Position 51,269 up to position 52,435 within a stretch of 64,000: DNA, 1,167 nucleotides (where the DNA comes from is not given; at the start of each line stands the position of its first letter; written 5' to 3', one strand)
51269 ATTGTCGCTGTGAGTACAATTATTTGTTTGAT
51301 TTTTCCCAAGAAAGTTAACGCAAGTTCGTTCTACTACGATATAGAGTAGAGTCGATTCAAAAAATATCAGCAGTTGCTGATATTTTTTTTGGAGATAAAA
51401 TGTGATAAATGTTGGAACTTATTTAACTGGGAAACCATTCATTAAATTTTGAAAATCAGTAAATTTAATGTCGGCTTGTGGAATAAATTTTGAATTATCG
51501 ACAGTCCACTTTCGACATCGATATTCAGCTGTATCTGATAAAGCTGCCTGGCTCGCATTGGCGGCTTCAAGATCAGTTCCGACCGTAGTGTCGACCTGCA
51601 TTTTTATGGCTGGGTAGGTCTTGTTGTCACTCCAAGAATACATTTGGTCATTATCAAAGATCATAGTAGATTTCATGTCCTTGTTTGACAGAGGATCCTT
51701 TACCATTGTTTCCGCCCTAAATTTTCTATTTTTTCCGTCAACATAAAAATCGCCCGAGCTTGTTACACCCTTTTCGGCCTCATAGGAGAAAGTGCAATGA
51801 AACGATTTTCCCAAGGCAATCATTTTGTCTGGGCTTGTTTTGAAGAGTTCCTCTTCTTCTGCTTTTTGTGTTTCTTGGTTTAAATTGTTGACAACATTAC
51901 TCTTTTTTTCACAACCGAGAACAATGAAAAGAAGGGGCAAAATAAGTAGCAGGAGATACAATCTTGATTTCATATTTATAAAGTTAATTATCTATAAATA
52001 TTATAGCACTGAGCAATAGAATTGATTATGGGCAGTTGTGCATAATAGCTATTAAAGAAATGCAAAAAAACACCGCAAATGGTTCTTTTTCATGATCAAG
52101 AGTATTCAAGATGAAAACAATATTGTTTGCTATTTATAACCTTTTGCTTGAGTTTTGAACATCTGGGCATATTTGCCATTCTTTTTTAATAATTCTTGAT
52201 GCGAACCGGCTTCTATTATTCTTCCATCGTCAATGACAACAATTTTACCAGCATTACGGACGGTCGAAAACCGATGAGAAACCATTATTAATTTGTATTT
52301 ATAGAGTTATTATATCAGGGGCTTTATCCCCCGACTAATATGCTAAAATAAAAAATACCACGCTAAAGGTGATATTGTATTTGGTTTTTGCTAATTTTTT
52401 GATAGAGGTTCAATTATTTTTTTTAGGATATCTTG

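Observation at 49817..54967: Three otherwise intact genes each carry a single in-frame TGA, all within a 5-kb zone that also has a frameshifted gene and an ABC-ATPase remnant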

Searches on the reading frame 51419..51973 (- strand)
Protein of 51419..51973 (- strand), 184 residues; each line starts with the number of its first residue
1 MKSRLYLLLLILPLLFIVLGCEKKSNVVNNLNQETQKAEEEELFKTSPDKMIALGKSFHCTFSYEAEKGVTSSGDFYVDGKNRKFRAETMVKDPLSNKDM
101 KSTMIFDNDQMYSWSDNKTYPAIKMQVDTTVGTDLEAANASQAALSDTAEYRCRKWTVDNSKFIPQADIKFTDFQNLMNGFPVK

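Call 10: search_protein_families(library=pfam, proteins=[window:51422-51973:-], max_evalue=0.01)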
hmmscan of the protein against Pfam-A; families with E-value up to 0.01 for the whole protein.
seq(184 aa): 0 families

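Call 60: search_protein_families(library=pfam, proteins=[window:51419-51973:-], max_evalue=0.001)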
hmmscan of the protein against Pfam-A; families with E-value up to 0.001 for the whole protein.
window:51419-51973:- (184 aa): 0 families

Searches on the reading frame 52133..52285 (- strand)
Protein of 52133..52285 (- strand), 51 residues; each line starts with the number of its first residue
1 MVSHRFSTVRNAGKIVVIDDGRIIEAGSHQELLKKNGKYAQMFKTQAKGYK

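Call 10: search_protein_families(library=pfam, proteins=[window:52133-52285:-], max_evalue=0.01)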
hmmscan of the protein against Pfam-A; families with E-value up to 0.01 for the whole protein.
seq(51 aa): 1 family
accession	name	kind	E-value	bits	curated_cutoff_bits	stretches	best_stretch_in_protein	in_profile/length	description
PF22039.1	HUTI_composite_bact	-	0.0094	16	25.5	0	16-34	3-21/26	Imidazolonepropionase-like composite domain, bacteria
